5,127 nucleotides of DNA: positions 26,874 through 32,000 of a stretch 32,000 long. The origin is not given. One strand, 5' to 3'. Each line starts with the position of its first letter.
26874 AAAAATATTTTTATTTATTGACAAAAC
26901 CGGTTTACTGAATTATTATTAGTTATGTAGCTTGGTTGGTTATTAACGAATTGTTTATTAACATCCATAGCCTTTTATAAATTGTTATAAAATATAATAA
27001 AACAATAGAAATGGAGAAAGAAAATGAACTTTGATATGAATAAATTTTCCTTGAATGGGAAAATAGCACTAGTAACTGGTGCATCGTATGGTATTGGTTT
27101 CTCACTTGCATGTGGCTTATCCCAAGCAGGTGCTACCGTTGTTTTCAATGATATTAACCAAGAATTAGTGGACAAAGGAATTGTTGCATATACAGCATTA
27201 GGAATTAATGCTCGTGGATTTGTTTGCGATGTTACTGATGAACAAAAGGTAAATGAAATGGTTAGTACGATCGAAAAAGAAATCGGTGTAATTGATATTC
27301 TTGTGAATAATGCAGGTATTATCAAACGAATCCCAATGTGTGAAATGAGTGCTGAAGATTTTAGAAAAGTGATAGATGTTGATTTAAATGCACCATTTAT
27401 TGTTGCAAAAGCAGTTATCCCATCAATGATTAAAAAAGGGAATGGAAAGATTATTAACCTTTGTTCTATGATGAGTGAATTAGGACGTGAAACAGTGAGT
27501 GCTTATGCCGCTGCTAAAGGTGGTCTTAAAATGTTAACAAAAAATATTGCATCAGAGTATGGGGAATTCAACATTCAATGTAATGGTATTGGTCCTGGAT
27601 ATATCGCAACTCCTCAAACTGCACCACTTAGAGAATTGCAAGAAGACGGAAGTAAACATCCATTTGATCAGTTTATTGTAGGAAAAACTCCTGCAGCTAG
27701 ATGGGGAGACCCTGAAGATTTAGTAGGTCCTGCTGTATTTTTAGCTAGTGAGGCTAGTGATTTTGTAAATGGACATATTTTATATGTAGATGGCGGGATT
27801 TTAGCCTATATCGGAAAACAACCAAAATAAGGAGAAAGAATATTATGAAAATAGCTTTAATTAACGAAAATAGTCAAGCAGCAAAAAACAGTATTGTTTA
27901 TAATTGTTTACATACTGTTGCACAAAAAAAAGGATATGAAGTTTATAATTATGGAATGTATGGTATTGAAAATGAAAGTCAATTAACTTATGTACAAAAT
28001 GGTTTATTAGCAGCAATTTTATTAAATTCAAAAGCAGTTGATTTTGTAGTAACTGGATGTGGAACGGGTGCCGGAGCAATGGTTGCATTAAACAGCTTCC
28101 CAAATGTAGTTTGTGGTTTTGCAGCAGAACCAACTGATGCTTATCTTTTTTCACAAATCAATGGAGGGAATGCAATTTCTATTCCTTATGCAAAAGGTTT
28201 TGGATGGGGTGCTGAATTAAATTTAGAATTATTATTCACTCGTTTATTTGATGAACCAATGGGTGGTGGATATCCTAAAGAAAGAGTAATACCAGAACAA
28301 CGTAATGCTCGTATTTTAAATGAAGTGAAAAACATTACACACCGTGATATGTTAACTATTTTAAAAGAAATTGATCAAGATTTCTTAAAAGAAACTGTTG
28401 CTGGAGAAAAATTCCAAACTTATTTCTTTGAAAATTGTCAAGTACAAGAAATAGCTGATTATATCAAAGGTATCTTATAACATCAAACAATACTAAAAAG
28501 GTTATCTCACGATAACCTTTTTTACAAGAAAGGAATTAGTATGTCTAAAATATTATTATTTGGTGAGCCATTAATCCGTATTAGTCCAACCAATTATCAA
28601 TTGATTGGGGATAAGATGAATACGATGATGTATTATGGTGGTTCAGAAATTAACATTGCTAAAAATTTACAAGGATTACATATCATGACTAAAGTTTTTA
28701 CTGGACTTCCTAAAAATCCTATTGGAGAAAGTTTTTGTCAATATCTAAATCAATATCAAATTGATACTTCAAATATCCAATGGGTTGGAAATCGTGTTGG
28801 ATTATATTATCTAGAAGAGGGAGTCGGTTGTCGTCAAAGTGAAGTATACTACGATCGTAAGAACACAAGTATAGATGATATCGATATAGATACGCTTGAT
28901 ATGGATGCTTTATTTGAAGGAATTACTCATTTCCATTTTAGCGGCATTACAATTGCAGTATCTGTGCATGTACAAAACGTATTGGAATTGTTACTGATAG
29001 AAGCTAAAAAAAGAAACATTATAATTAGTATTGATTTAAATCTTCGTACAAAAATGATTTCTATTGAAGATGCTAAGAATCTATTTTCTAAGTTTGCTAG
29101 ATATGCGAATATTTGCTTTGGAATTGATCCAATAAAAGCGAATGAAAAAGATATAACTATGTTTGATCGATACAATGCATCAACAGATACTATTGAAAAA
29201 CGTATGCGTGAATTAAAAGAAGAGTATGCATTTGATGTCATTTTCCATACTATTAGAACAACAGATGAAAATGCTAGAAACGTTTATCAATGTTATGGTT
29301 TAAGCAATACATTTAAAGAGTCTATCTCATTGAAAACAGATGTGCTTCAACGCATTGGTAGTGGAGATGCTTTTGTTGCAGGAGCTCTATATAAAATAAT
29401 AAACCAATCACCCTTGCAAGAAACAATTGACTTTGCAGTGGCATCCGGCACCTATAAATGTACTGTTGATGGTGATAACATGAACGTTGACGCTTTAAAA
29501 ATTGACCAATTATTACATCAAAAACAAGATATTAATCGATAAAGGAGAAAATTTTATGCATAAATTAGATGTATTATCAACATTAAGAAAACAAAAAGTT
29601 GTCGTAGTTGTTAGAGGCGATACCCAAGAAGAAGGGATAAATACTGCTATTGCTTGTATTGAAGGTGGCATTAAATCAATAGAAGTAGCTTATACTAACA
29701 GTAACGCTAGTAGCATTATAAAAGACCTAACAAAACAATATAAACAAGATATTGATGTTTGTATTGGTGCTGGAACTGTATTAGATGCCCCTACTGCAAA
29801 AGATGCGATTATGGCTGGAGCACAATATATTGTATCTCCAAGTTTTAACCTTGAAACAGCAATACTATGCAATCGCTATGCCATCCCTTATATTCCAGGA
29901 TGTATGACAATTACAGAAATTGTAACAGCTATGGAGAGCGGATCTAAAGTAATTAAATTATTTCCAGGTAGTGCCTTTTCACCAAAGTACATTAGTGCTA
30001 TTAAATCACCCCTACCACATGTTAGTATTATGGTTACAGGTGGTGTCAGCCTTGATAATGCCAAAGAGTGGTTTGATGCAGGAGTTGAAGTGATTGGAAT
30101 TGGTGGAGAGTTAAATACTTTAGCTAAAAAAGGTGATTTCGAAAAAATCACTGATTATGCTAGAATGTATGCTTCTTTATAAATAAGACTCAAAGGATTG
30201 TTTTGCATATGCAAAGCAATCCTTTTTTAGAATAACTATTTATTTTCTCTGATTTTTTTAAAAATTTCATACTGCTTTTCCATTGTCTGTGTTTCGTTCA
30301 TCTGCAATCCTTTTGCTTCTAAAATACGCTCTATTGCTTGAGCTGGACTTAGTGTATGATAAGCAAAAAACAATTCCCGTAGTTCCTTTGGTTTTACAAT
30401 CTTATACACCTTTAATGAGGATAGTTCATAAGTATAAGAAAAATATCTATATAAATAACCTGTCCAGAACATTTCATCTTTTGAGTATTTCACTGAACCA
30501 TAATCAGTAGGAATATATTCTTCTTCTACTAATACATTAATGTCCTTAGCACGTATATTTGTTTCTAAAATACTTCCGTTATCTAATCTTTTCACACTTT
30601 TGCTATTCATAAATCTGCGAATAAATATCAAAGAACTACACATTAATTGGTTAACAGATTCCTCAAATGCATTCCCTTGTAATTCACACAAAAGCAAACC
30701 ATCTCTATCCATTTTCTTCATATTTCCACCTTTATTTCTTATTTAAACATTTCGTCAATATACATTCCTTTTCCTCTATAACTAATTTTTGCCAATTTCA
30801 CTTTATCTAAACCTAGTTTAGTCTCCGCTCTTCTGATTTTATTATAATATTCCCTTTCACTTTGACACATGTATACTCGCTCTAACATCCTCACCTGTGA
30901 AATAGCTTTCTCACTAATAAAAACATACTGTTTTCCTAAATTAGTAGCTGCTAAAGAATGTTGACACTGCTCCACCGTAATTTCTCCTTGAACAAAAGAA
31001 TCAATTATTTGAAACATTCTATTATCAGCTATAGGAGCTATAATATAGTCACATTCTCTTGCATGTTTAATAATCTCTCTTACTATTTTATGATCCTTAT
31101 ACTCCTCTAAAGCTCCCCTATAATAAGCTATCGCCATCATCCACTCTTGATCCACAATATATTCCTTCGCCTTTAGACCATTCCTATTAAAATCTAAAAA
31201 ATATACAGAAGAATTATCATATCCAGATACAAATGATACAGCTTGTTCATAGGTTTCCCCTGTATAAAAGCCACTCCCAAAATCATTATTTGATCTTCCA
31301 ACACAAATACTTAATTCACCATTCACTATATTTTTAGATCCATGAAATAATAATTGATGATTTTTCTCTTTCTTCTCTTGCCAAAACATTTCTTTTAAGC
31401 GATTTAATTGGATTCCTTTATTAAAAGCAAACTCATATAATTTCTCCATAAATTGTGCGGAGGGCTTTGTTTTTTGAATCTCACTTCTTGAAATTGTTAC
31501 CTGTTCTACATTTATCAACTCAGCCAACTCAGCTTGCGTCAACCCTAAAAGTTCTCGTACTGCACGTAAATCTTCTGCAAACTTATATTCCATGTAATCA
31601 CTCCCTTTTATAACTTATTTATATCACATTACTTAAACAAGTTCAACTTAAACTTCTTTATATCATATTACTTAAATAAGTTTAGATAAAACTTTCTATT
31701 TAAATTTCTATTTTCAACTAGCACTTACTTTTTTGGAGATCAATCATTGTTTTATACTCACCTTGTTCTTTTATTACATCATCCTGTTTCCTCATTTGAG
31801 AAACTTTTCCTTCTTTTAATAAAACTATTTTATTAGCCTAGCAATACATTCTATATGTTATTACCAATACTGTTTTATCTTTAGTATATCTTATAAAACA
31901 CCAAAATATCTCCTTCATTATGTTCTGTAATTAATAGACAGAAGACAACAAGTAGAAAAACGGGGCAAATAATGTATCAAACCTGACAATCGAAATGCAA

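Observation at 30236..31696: XRE-HTH fused to DUF3990 (ART-like H-Y-type motifs) with a downstream DUF3791-like partner: a toxin-antitoxin-like or defence-like pair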

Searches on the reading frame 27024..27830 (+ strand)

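Call 9: search_protein_families(library=pfam, proteins=[window:27024-27830:+], max_evalue=0.00001)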
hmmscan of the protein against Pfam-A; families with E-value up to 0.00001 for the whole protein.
window:27024-27830:+ (268 aa): 4 families
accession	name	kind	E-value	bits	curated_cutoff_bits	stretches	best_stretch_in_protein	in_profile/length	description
PF13561.12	adh_short_C2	-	1e-58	199.2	27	1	19-259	1-235/236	Enoyl-(Acyl carrier protein) reductase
PF00106.31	adh_short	-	3e-54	183.9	26.6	1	13-204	1-192/195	short chain dehydrogenase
PF08659.16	KR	-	1.9e-11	44.6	22.6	1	16-168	4-156/180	KR domain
PF23441.1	SDR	-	8.1e-08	32.4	27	1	13-196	8-196/258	SDR-like rossmann domain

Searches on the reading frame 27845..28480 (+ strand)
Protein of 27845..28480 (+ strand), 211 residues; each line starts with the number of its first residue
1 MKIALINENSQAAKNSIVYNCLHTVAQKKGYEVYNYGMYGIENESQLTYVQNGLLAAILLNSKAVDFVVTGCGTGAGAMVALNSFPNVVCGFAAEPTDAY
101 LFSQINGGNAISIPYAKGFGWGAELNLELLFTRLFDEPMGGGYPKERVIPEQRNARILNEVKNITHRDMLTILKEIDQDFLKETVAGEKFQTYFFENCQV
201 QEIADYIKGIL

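Call 9: search_protein_families(library=pfam, proteins=[window:27845-28480:+], max_evalue=0.00001)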
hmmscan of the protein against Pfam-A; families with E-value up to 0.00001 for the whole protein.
window:27845-28480:+ (211 aa): 2 families
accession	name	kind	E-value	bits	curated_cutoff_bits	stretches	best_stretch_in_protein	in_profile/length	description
PF12408.13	DUF3666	-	1.9e-24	85.1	25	1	164-210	1-47/47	Ribose-5-phosphate isomerase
PF02502.23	LacAB_rpiB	-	6.2e-17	62.3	24.7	1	3-114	1-105/138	Ribose/Galactose Isomerase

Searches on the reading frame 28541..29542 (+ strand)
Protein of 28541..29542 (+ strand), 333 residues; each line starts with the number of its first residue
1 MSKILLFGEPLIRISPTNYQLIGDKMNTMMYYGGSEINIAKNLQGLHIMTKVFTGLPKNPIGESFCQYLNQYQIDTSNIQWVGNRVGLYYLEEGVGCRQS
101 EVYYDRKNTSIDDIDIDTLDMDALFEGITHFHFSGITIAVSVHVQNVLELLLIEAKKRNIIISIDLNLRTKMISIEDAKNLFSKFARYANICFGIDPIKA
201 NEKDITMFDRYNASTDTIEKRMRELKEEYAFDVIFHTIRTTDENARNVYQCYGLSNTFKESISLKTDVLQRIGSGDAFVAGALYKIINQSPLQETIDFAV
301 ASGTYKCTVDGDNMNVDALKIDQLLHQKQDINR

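Call 9: search_protein_families(library=pfam, proteins=[window:28541-29542:+], max_evalue=0.00001)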
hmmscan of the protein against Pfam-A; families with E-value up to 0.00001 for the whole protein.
window:28541-29542:+ (333 aa): 1 family
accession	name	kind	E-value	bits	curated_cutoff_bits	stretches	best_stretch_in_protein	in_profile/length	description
PF00294.29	PfkB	-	1.7e-23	83.8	25.8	1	1-313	1-296/302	pfkB family carbohydrate kinase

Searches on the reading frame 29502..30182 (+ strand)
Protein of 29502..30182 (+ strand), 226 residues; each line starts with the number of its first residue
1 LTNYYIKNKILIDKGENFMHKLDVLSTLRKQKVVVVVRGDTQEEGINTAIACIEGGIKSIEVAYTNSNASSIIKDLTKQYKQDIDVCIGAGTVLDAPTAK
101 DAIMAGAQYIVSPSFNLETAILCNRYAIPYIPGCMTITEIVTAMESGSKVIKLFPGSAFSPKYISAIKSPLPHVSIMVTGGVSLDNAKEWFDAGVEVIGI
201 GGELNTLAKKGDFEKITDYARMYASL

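Call 9: search_protein_families(library=pfam, proteins=[window:29502-30182:+], max_evalue=0.00001)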
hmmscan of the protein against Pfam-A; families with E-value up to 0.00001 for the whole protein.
window:29502-30182:+ (226 aa): 1 family
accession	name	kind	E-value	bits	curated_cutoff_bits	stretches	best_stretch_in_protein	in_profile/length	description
PF01081.25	Aldolase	-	1.6e-38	132.6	27.8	1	26-217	3-194/196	KDPG and KHG aldolase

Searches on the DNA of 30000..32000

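Call 73: search_rna_families(source=window, start=30000, end=32000, threshold=evalue, max_evalue=0.1)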
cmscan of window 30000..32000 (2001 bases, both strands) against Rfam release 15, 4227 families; matches with E-value up to 0.1: 0.
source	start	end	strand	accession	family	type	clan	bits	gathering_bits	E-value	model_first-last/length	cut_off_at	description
